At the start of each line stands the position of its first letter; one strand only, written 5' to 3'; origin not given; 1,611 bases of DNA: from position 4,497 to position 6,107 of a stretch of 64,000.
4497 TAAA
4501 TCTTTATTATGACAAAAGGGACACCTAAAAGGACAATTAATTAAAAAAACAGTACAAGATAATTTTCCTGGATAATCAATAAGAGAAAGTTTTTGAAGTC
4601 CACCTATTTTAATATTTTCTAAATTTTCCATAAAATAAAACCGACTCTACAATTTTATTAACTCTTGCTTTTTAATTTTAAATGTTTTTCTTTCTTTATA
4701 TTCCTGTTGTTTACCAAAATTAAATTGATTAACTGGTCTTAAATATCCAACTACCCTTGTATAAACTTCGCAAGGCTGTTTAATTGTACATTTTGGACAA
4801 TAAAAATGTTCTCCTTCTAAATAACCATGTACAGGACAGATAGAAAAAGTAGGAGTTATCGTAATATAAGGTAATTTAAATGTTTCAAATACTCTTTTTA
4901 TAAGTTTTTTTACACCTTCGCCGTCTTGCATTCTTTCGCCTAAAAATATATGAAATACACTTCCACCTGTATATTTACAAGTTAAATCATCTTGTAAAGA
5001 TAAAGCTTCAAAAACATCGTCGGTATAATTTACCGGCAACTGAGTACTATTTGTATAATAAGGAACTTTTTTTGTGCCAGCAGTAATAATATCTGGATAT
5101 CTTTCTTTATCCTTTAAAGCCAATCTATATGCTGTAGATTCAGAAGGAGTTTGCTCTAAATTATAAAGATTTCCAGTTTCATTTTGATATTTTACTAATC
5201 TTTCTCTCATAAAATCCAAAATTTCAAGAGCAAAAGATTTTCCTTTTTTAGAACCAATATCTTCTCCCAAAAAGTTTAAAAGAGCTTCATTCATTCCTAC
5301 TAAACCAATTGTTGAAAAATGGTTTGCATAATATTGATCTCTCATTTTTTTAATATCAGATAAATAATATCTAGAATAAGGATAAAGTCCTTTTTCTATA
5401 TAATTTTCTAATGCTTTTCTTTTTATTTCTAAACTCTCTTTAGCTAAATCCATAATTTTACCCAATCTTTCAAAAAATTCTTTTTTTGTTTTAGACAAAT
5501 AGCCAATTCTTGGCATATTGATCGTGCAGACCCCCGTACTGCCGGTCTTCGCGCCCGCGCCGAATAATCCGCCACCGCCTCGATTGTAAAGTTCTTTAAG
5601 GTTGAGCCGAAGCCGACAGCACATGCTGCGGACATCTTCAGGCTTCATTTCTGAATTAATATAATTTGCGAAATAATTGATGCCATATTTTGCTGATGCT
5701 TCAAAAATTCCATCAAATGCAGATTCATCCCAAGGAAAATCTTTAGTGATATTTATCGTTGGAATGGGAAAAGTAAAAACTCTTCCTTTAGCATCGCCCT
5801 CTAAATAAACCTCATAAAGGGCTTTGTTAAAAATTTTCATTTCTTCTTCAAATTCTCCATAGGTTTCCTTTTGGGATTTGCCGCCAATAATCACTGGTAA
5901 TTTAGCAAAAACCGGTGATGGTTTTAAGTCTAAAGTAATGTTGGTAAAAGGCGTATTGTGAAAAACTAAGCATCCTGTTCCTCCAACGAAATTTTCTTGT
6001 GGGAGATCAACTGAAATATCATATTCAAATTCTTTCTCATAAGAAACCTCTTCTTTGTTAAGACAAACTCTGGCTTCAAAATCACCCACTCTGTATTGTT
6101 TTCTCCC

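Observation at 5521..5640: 120-nt GC-rich patch with foreign codon usage covering the NrdD active-site finger loop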

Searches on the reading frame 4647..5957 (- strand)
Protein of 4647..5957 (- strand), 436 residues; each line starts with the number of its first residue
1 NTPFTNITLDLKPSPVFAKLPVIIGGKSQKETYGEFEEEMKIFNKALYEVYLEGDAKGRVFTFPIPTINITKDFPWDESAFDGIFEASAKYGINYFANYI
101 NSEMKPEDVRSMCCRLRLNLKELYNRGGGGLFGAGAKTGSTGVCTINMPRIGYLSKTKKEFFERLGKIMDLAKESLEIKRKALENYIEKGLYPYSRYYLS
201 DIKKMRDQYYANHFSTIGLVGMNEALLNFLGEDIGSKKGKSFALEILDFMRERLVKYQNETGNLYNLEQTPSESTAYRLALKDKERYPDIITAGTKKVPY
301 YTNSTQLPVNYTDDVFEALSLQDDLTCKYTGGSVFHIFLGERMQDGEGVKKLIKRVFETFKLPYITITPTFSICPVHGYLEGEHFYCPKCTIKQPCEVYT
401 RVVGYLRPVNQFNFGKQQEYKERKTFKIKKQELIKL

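Call 8: find_related_loci(query=window:4647-5957:-, collection=genome_contigs, flank=3000)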
Query window:4647-5957:- (436 aa) in genome_contigs; peptide patterns used: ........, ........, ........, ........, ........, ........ (x = any residue, [..] = any of these).
558 stretches matched a pattern; 517 encode a relative of the query (tblastn E <= 1e-3); the best 80 are kept; 80 distinct loci.
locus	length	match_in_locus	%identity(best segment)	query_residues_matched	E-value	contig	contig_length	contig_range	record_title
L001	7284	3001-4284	86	3-430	0e+0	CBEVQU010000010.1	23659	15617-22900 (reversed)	MAG TPA_asm: uncultured bacterium isolate SRR24791474_concoct_33 genome assembly, contig: ERZ25515408.486, whole genome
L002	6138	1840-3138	84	3-435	0e+0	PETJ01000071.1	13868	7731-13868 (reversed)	MAG: Candidatus Nealsonbacteria bacterium CG01_land_8_20_14_3_00_12 CG01_land_8_20_14_3.00_scaffold_3092_c, whole genome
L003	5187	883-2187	83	1-435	0e+0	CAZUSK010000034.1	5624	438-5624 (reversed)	MAG TPA_asm: uncultured Candidatus Saccharibacteria bacterium isolate binchicken_co256_732 genome assembly, contig: NODE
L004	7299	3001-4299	84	3-435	0e+0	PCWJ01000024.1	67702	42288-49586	MAG: Candidatus Nealsonbacteria bacterium CG11_big_fil_rev_8_21_14_0_20_37_68 CG11_8_21_14_0.20_scaffold_1588_c, whole g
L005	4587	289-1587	84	3-435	0e+0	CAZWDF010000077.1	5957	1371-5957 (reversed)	MAG TPA_asm: uncultured Candidatus Saccharibacteria bacterium isolate binchicken_co283_202 genome assembly, contig: NODE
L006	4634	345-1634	84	1-430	0e+0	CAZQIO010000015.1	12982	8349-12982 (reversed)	MAG TPA_asm: uncultured Candidatus Saccharibacteria bacterium isolate binchicken_co71_171 genome assembly, contig: NODE_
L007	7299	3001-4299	82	1-433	0e+0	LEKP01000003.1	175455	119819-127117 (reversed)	MAG: Parcubacteria bacterium GBS-2 2615921494, whole genome shotgun sequence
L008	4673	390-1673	83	2-429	0e+0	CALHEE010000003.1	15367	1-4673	MAG: Candidatus Pacebacteria bacterium isolate S1_Bin_METABAT__198_1 genome assembly, contig: c_000001582290, whole geno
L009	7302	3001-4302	81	2-435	0e+0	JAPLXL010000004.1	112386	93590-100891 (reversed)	MAG: Candidatus Nealsonbacteria bacterium isolate LacPavin_0920_SED4_MAG_36_17 LacPavin_0920_SED4_scaffold_3276034, whol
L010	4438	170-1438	83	1-423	0e+0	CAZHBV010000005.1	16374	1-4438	MAG TPA_asm: uncultured Candidatus Saccharibacteria bacterium isolate binchicken_co357_125 genome assembly, contig: NODE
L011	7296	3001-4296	82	2-433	0e+0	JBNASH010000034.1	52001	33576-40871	MAG: Minisyncoccia bacterium isolate Kamch4336-1-MF-11 bin11_SPAdes_re-assembly_contigs.fa-34, whole genome shotgun sequ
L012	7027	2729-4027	81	3-435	0e+0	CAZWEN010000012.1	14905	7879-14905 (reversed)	MAG TPA_asm: uncultured Candidatus Saccharibacteria bacterium isolate binchicken_co211_311 genome assembly, contig: NODE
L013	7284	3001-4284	80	1-428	0e+0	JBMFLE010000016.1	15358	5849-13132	MAG: Patescibacteria group bacterium isolate KM4336-41 NODE_16_length_15358_cov_4.407238, whole genome shotgun sequence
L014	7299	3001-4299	80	3-435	0e+0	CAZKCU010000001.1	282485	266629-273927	MAG TPA_asm: uncultured Candidatus Saccharibacteria bacterium isolate binchicken_co89_20 genome assembly, contig: NODE_9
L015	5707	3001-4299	80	3-435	0e+0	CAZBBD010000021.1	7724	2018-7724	MAG TPA_asm: uncultured Candidatus Saccharibacteria bacterium isolate SRP214966_co4_458 genome assembly, contig: NODE_11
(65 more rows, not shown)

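Call 51: search_solved_structures(query=window:4647-5957:-, show_alignments=2, max_evalue=1e-10)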
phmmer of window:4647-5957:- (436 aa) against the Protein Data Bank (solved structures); distinct sequences matched with E-value up to 1e-10: 5.
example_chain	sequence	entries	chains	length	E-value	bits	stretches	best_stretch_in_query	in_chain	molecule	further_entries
4u3e_A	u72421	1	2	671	1e-25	93.5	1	52-424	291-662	Ribonucleoside triphosphate reductase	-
4coi_A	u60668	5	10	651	1.7e-25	92.8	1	52-424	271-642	ANAEROBIC RIBONUCLEOSIDE-TRIPHOSPHATE REDUCTASE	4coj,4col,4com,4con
8p23_A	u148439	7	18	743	1.3e-16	63.5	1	160-425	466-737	Anaerobic ribonucleoside-triphosphate reductase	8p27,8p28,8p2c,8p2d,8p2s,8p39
9d3x_A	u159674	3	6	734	6.3e-13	51.4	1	140-407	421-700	Anaerobic ribonucleoside-triphosphate reductase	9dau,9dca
1h78_A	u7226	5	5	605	1.5e-11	46.8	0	139-423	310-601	ANAEROBIC RIBONUCLEOTIDE-TRIPHOSPHATE REDUCTASE LARGE CHAIN | ANAEROBIC RIBONUCLEOTIDE-TRIPHOSPHATE REDUCTASE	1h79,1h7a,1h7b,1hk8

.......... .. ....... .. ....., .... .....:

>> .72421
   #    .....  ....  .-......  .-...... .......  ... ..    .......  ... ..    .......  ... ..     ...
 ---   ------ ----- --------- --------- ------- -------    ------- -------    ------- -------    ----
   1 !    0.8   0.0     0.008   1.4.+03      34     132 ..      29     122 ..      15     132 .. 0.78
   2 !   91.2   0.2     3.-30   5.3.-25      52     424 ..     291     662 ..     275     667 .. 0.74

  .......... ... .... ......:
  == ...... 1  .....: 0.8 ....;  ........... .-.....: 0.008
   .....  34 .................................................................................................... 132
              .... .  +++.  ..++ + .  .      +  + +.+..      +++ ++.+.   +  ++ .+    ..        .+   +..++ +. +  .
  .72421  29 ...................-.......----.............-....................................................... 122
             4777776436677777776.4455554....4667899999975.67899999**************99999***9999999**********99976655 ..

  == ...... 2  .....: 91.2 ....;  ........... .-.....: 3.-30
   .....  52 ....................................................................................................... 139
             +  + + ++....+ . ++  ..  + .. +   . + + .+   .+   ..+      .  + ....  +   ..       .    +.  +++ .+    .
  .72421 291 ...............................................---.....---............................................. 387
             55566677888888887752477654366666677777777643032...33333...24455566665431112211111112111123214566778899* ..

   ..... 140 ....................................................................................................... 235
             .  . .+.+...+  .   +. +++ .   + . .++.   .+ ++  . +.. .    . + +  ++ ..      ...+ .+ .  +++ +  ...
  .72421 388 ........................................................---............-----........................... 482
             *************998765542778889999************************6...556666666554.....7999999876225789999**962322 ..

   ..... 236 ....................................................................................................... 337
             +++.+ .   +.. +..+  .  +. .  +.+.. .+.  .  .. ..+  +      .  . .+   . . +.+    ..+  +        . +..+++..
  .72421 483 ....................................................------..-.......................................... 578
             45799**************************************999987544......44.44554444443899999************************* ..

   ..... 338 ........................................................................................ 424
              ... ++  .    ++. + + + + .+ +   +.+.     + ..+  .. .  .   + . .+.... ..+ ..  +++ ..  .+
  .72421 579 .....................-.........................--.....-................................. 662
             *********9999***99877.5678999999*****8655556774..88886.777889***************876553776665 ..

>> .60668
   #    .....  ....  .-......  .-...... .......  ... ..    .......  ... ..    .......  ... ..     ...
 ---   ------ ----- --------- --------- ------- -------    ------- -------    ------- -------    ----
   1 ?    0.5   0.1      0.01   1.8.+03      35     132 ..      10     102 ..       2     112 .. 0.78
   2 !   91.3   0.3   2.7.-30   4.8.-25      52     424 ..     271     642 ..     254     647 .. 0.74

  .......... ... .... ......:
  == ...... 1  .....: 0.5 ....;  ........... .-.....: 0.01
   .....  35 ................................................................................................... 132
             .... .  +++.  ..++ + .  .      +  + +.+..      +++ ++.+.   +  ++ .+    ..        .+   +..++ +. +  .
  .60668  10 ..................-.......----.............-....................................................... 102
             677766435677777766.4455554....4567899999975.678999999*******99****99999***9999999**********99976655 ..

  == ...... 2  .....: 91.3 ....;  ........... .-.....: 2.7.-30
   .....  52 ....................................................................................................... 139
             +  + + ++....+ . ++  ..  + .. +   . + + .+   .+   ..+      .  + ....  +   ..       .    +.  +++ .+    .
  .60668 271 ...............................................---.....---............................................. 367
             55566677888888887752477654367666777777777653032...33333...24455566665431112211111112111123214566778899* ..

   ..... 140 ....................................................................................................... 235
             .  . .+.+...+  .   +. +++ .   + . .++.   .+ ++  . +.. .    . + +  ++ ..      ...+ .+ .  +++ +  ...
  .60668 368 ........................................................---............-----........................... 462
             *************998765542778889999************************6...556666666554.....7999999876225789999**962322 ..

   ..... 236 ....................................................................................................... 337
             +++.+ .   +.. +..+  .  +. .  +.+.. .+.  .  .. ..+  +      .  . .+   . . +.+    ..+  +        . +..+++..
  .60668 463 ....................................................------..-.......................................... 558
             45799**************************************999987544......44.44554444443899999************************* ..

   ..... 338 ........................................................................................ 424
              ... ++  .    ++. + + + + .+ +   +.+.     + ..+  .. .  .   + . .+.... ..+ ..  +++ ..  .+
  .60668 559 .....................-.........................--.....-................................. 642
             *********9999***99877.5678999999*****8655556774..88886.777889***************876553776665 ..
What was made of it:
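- On Class III RNR (NrdD) finger-loop segment: MCCRL aligns to SCCRL, residues C329/C330 of T. maritima NrdD (4COI, 4U3E) (call 51).
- Checked: The CC motif aligns with C329/C330 of Thermotoga maritima NrdD (4COI) (call 51).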
